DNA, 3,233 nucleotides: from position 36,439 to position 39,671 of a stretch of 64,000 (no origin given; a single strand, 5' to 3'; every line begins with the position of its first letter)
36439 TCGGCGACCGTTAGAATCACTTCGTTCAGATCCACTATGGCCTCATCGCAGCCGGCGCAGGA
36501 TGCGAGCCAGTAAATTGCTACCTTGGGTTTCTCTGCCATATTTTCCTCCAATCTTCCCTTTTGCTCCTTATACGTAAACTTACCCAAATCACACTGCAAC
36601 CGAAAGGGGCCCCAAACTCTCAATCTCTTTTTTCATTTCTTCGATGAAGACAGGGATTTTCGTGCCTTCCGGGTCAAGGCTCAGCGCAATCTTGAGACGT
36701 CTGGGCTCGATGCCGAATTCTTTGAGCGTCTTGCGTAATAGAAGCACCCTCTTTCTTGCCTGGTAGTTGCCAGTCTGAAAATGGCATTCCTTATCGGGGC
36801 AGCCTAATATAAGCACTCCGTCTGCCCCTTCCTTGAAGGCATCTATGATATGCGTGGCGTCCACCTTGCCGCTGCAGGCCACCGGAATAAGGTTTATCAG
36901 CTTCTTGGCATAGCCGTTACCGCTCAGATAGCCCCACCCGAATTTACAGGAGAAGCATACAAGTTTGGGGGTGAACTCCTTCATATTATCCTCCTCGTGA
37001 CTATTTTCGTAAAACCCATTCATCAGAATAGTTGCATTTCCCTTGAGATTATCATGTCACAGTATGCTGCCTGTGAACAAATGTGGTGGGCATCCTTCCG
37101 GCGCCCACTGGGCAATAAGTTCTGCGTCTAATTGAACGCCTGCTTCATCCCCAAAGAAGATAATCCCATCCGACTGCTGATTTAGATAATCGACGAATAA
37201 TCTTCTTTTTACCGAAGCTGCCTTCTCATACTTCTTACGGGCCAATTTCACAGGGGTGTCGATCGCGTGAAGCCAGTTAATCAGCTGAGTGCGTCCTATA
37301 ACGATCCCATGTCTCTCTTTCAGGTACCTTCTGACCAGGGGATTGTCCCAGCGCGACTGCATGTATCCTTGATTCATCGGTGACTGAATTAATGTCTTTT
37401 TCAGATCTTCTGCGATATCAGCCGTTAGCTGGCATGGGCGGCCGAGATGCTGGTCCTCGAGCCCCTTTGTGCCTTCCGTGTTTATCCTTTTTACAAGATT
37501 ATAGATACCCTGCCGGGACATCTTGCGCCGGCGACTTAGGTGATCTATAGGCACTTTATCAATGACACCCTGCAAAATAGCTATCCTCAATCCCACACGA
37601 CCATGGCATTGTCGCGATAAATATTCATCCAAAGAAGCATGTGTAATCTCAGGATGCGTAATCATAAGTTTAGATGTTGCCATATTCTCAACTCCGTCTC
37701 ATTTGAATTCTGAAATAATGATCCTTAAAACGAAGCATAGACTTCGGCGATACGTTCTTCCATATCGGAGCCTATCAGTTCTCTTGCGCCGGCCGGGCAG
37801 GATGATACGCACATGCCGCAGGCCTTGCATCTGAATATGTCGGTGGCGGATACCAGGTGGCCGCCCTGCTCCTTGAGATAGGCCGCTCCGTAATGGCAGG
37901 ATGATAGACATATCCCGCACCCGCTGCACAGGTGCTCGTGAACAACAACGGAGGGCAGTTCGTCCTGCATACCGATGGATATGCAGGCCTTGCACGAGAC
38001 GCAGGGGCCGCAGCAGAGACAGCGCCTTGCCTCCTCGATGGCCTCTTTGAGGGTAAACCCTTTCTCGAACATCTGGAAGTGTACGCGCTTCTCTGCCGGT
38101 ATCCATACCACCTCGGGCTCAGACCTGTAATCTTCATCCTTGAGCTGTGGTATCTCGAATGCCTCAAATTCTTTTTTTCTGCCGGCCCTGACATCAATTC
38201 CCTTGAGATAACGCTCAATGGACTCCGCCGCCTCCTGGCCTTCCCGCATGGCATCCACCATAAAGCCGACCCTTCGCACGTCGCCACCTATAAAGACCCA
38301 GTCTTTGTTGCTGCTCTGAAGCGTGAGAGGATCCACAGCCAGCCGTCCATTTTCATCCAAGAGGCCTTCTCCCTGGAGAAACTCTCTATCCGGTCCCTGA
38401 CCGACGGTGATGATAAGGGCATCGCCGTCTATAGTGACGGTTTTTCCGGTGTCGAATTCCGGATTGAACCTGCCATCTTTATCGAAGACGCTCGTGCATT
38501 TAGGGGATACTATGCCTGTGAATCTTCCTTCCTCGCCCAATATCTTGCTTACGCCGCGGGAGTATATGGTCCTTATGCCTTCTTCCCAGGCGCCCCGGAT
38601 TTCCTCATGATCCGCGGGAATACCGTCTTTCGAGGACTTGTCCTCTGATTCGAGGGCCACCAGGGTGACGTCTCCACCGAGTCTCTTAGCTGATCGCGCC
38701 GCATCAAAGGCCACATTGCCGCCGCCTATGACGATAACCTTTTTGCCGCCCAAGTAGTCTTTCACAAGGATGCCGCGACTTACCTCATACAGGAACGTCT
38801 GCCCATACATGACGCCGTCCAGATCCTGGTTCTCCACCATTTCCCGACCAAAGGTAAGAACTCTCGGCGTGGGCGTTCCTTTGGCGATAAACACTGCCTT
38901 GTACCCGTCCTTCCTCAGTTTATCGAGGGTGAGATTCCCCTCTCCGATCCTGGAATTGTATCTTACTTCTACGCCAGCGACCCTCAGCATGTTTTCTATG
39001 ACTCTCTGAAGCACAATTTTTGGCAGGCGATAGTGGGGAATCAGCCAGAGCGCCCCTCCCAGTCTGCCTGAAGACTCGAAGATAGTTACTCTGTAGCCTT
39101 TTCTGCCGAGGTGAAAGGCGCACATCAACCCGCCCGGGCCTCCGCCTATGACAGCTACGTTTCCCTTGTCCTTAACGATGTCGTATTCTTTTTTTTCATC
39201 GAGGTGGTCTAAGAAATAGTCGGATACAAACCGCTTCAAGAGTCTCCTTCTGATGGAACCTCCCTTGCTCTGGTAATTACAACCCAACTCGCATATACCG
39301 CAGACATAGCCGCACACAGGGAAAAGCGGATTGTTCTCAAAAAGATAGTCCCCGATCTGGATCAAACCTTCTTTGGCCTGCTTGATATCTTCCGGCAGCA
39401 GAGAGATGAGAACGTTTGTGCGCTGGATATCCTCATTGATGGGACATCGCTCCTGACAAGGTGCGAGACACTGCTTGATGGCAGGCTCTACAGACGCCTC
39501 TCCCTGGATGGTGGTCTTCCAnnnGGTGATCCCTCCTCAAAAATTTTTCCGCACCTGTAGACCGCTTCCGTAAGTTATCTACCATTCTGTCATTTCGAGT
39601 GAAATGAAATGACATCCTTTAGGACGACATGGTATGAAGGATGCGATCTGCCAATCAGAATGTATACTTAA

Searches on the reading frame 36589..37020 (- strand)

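Call 69: search_protein_families(library=pfam, proteins=[window:36589-37020:-], max_evalue=0.00001)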
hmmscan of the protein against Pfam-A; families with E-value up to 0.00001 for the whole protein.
window:36589-37020:- (143 aa): 1 family
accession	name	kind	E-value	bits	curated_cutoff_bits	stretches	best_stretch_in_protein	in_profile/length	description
PF02662.21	FlpD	-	1.1e-31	109.8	22.3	1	41-137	27-123/123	Methyl-viologen-reducing hydrogenase, delta subunit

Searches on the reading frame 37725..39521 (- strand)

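Call 69: search_protein_families(library=pfam, proteins=[window:37725-39521:-], max_evalue=0.00001)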
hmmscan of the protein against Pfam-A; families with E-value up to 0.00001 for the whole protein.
window:37725-39521:- (598 aa): 14 families
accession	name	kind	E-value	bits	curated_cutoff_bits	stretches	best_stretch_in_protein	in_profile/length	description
PF07992.20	Pyr_redox_2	-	7.2e-27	95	26.1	1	121-428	2-291/291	Pyridine nucleotide-disulphide oxidoreductase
PF13738.12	Pyr_redox_3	-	3.5e-13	49.9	30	1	258-413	163-305/305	Pyridine nucleotide-disulphide oxidoreductase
PF00070.33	Pyr_redox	-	9.5e-11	42.5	22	0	261-336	1-76/82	Pyridine nucleotide-disulphide oxidoreductase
PF12831.13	FAD_oxidored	-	1.1e-08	35.2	27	1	122-158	2-38/416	FAD dependent oxidoreductase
PF03486.20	HI0933_like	-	3.1e-08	33.8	50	1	121-155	2-36/244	HI0933-like protein Rossmann domain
PF14691.11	Fer4_20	-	8.3e-08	32.5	25.8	1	17-104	26-109/113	Dihydroprymidine dehydrogenase domain II, 4Fe-4S cluster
PF13450.12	NAD_binding_8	-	8.6e-08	32.8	21.9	1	124-157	1-34/68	NAD(P)-binding Rossmann-like domain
PF01946.23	Thi4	-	9.8e-08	32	26.2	1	120-186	18-84/235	Thi4 family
PF12838.12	Fer4_7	-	4.5e-07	30.7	27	1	532-579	2-52/52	4Fe-4S dicluster domain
PF13237.11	Fer4_10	-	1.2e-06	28.8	25.5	1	525-576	2-53/53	4Fe-4S dicluster domain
PF01266.30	DAO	-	1.3e-06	28.6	27.9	0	122-157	2-38/353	FAD dependent oxidoreductase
PF00890.30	FAD_binding_2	-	4.4e-06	26.6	20.4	0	122-158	2-38/414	FAD binding domain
PF13187.11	Fer4_9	-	4.8e-06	26.9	27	1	532-578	2-50/52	4Fe-4S dicluster domain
PF01262.27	AlaDh_PNT_C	-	9.4e-06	25.6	23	0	261-296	30-65/214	Alanine dehydrogenase/PNT, C-terminal domain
